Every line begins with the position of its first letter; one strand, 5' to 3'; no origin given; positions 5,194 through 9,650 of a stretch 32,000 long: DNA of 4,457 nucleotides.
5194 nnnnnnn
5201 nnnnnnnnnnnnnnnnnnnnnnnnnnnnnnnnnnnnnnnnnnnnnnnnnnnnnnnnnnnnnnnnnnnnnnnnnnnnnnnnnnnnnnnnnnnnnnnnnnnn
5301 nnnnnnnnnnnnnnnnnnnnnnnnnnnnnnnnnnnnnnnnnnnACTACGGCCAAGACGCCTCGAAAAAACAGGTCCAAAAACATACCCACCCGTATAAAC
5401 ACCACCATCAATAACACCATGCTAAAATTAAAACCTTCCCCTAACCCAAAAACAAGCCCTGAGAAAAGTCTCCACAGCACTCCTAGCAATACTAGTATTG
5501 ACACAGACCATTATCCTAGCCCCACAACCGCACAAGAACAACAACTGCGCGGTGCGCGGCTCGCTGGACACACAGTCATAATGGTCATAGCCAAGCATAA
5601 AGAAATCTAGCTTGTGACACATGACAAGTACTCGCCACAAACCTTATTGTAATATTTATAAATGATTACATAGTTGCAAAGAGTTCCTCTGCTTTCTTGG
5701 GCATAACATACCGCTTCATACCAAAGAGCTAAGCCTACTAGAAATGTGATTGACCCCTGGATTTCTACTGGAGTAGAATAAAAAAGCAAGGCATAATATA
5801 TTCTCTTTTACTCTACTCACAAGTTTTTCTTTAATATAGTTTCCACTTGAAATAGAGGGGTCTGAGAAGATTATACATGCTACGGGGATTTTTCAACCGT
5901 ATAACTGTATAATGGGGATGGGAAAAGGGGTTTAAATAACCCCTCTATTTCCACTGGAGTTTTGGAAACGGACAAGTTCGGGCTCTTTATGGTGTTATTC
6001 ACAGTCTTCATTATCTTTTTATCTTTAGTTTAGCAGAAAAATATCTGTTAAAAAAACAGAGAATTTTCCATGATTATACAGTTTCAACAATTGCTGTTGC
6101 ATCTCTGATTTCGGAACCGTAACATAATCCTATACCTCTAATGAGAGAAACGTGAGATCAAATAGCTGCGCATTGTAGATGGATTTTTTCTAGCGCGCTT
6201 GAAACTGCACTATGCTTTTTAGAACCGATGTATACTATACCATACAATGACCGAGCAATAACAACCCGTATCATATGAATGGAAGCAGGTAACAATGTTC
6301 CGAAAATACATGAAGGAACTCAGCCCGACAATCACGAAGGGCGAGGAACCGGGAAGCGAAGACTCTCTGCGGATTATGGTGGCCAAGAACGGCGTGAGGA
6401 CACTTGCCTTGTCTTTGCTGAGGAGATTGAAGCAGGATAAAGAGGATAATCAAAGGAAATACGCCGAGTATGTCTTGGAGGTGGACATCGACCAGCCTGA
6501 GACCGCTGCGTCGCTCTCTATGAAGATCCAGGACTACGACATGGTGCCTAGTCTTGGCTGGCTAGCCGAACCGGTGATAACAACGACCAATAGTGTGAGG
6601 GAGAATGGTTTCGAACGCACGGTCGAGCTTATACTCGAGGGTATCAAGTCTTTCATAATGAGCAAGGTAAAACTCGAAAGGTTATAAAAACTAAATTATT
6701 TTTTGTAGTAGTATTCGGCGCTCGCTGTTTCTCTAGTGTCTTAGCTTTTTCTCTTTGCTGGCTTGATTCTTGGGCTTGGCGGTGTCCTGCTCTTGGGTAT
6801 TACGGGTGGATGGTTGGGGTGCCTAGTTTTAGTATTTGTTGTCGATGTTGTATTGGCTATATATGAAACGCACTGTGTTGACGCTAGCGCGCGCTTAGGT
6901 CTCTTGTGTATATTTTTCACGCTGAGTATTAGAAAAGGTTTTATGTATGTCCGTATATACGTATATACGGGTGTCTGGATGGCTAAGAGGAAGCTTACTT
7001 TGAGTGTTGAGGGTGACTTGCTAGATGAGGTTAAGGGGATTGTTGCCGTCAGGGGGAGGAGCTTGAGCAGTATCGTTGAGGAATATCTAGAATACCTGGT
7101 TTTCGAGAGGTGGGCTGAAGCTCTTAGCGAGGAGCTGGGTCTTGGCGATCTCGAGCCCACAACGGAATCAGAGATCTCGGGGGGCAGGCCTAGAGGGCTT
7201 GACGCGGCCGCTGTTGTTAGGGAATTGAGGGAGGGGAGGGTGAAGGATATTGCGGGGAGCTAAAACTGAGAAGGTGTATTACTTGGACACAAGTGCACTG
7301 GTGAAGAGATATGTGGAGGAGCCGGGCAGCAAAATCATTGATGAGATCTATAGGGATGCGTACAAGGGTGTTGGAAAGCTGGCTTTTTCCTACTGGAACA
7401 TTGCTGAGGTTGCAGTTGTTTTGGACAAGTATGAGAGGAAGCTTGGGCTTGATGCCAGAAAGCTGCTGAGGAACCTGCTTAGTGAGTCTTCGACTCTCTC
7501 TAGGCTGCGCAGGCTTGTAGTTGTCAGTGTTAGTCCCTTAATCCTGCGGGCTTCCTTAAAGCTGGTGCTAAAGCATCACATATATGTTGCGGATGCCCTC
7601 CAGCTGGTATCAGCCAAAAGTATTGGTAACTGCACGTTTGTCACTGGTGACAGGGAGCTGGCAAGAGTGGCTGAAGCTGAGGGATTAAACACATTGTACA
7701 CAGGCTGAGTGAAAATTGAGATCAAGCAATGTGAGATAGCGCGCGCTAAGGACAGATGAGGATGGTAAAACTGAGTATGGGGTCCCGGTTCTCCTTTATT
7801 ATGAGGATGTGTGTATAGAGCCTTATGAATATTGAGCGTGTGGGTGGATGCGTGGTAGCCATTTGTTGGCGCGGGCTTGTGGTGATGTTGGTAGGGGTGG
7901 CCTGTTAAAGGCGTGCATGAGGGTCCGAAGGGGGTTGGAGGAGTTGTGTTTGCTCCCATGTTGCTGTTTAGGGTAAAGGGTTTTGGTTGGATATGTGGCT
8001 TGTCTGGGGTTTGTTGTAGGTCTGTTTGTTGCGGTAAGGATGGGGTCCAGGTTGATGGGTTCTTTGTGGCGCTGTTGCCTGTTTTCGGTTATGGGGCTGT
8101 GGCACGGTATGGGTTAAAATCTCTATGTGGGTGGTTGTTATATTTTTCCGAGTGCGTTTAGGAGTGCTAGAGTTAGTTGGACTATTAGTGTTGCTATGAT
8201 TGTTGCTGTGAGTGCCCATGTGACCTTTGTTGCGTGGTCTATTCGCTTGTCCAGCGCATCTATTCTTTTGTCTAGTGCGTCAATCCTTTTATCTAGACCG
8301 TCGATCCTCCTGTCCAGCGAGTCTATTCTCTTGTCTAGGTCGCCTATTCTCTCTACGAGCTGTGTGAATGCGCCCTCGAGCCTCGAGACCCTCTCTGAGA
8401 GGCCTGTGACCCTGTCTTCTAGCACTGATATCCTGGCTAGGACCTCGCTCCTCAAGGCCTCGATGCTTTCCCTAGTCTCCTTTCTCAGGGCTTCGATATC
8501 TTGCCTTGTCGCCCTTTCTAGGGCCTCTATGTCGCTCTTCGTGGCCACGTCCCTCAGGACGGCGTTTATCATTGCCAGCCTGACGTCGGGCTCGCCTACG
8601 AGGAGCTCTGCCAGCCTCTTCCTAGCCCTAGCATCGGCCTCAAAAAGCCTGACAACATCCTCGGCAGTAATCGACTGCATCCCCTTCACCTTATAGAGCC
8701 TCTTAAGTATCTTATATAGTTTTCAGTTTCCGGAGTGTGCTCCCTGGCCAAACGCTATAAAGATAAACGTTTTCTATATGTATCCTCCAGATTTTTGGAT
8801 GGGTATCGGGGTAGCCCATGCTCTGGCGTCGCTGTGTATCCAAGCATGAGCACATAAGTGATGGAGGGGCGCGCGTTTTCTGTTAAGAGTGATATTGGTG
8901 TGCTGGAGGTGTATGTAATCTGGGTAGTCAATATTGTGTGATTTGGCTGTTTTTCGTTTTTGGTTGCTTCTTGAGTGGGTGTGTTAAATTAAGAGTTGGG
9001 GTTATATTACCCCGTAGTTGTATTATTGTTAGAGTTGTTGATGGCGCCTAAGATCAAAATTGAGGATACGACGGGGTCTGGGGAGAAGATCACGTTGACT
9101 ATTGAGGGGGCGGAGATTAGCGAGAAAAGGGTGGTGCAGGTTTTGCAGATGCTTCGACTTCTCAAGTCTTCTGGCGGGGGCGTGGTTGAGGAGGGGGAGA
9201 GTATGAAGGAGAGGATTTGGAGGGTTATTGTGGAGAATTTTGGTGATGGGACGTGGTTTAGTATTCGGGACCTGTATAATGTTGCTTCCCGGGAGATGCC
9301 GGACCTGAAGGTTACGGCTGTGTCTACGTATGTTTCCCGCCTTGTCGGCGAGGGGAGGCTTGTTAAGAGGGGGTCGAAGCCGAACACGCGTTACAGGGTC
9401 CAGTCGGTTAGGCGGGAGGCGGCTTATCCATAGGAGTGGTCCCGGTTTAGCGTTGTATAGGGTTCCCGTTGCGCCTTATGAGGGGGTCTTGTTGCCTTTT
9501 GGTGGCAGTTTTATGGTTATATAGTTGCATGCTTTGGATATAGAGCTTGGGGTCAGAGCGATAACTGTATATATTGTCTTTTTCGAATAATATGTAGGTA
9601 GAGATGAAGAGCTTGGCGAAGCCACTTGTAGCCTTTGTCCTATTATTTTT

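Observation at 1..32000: Strong strand-specific A+C versus G+T asymmetry that ignores gene orientation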

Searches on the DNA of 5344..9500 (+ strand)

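Call 60: search_dna_similar(query=window:5344-9500:+, collection=plasmids, mode=distant, max_rows=10)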
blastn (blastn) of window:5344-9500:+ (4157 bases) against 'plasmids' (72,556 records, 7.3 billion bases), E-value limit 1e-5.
No match.
